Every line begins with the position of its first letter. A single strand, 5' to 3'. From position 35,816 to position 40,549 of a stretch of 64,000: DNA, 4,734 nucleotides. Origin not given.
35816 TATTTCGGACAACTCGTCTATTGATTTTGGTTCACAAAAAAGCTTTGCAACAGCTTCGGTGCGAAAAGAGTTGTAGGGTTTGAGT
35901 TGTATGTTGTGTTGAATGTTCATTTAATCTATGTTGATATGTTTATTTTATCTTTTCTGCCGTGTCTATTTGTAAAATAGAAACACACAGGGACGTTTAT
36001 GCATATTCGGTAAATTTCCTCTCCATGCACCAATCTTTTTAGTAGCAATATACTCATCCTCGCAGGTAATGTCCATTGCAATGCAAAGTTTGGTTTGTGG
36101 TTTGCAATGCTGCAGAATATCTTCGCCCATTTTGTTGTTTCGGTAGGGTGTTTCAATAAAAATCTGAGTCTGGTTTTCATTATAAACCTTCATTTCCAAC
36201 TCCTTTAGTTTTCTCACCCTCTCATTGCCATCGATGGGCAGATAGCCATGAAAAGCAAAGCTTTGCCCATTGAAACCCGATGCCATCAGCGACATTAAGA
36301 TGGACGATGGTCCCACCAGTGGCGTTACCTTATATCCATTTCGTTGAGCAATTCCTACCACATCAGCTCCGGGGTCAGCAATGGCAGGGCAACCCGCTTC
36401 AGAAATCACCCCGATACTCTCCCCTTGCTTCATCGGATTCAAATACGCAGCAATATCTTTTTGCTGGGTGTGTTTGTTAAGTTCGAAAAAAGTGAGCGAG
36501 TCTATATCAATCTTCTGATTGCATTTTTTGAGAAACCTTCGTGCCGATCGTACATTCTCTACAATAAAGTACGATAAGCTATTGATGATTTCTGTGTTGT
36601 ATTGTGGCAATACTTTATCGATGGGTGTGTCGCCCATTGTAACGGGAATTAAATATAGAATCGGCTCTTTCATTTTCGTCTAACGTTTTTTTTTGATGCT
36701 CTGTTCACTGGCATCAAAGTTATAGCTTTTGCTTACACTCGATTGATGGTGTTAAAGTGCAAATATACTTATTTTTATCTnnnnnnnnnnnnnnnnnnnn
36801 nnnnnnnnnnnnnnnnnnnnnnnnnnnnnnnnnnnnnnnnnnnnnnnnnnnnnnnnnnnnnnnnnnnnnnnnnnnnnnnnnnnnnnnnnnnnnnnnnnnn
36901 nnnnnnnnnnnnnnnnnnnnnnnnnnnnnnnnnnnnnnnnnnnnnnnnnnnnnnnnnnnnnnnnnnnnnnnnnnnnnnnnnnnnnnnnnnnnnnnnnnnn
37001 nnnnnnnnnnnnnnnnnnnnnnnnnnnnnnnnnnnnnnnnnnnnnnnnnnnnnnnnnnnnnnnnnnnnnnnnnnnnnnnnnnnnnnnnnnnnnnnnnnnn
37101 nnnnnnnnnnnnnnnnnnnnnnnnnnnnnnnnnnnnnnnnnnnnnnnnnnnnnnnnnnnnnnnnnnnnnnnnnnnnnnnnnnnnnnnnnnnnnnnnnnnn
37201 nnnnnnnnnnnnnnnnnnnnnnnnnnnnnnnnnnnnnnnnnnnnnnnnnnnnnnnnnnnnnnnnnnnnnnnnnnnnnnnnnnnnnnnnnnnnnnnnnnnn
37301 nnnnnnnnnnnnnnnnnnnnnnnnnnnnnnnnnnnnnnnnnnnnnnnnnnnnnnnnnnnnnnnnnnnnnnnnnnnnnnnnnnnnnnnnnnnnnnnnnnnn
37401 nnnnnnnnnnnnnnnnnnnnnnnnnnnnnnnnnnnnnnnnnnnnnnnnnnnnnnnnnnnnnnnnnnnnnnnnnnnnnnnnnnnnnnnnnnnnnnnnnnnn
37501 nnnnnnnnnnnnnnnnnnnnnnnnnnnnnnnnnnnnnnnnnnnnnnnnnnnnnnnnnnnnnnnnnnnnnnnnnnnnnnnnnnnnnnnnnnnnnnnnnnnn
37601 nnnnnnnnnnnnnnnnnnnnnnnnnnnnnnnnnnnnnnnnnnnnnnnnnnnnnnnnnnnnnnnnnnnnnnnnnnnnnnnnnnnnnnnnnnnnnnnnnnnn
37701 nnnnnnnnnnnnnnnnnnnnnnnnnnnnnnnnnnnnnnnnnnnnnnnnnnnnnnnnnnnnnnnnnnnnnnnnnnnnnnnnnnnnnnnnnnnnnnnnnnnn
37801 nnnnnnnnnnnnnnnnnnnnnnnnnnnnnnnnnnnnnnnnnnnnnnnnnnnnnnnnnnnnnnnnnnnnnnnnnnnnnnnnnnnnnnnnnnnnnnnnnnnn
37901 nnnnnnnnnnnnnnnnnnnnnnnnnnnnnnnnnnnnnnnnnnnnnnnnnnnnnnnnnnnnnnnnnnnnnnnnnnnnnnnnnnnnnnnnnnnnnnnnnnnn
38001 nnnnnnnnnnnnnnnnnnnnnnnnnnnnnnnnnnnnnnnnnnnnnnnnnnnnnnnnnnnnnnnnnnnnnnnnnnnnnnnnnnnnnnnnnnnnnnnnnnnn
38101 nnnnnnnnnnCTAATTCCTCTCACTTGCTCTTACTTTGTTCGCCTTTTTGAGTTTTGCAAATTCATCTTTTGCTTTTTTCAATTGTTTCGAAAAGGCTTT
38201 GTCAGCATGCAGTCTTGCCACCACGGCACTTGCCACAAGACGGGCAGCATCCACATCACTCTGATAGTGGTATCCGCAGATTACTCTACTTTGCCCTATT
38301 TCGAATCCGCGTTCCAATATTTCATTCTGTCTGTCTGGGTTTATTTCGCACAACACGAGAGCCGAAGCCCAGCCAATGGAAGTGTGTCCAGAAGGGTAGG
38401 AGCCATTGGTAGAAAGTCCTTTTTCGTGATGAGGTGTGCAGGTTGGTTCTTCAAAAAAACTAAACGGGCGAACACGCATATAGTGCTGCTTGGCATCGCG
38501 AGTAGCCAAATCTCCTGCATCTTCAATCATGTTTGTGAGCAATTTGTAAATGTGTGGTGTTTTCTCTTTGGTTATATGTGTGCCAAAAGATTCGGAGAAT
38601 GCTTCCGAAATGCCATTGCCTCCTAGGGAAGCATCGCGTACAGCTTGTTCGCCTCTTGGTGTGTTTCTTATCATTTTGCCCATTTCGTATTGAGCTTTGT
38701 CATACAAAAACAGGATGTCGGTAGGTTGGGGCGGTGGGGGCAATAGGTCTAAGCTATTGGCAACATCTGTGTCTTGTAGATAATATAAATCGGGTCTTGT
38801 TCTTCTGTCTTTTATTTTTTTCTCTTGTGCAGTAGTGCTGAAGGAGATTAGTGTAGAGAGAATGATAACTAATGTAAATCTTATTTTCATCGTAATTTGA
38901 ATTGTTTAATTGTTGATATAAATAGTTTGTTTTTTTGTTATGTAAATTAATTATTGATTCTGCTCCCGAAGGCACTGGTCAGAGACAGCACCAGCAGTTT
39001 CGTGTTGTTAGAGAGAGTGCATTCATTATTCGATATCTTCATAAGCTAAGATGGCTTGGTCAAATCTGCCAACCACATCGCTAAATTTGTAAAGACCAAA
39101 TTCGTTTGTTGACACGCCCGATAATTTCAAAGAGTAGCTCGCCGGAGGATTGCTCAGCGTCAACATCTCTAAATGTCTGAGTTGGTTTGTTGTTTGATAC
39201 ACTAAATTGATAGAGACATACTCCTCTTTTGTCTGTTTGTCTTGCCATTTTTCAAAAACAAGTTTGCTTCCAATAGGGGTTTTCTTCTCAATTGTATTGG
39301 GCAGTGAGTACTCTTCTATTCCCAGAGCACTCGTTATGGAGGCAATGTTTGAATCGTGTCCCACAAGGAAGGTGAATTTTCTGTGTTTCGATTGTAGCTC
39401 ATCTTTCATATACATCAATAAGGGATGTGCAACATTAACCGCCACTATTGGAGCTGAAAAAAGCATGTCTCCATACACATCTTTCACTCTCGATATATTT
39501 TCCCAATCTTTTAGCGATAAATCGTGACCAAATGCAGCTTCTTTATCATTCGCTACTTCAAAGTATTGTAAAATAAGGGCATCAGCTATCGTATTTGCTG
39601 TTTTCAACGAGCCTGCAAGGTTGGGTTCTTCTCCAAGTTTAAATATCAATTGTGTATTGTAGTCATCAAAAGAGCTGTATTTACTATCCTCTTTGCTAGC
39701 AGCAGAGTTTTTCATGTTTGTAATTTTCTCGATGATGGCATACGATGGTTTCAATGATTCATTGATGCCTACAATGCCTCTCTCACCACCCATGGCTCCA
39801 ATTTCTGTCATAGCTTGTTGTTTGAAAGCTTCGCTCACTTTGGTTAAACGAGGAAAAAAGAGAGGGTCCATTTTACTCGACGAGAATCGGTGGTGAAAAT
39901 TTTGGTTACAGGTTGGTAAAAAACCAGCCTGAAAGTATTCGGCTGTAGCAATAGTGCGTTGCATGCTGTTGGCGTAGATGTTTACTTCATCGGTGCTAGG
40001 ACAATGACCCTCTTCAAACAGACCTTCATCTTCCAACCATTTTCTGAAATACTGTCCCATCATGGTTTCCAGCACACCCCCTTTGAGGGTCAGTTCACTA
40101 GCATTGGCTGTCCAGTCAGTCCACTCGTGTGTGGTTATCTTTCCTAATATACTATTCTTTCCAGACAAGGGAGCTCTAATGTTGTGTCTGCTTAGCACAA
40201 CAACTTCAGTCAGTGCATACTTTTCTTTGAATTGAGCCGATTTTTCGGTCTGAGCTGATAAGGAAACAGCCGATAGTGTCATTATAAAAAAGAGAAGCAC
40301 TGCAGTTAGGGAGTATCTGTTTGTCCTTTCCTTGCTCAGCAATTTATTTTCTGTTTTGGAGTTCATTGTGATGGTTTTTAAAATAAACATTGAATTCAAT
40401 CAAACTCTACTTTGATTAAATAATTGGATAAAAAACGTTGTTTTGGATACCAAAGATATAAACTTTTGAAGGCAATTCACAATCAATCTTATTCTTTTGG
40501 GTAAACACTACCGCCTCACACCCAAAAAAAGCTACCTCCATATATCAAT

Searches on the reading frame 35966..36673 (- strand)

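Call 7: search_protein_families(library=pfam, proteins=[window:35966-36673:-], max_evalue=0.01)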
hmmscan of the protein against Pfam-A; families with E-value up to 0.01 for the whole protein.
window:35966-36673:- (235 aa): 1 family
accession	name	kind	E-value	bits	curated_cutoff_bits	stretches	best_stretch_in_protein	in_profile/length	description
PF00590.25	TP_methylase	-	8.6e-06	26.3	27.8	1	64-215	58-209/212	Tetrapyrrole (Corrin/Porphyrin) Methylases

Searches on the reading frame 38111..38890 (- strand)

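Call 7: search_protein_families(library=pfam, proteins=[window:38111-38890:-], max_evalue=0.01)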
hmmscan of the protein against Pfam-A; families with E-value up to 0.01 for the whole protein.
window:38111-38890:- (259 aa): 1 family
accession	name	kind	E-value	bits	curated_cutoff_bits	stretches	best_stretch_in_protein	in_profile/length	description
PF01569.27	PAP2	-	3.1e-17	63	27.2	1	130-226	16-120/130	PAP2 superfamily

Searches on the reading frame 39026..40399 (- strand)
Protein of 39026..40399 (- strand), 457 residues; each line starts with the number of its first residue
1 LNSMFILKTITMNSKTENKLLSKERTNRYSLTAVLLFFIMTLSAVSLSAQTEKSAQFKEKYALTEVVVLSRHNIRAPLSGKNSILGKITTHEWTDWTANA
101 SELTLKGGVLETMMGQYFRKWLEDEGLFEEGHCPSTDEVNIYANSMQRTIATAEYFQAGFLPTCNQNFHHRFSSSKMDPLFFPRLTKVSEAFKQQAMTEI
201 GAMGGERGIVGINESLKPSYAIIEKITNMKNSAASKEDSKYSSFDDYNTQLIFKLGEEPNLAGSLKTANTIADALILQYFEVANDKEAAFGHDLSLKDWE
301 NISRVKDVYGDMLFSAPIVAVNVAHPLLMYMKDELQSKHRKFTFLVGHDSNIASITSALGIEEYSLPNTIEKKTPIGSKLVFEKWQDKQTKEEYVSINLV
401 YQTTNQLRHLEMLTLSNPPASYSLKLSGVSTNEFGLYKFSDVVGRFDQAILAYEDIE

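Call 7: search_protein_families(library=pfam, proteins=[window:39026-40399:-], max_evalue=0.01)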
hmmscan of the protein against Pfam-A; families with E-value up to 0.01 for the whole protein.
window:39026-40399:- (457 aa): 1 family
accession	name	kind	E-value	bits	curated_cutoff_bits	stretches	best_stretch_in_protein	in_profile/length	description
PF00328.27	His_Phos_2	-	7.8e-25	88.5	23.6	1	63-395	2-349/354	Histidine phosphatase superfamily (branch 2)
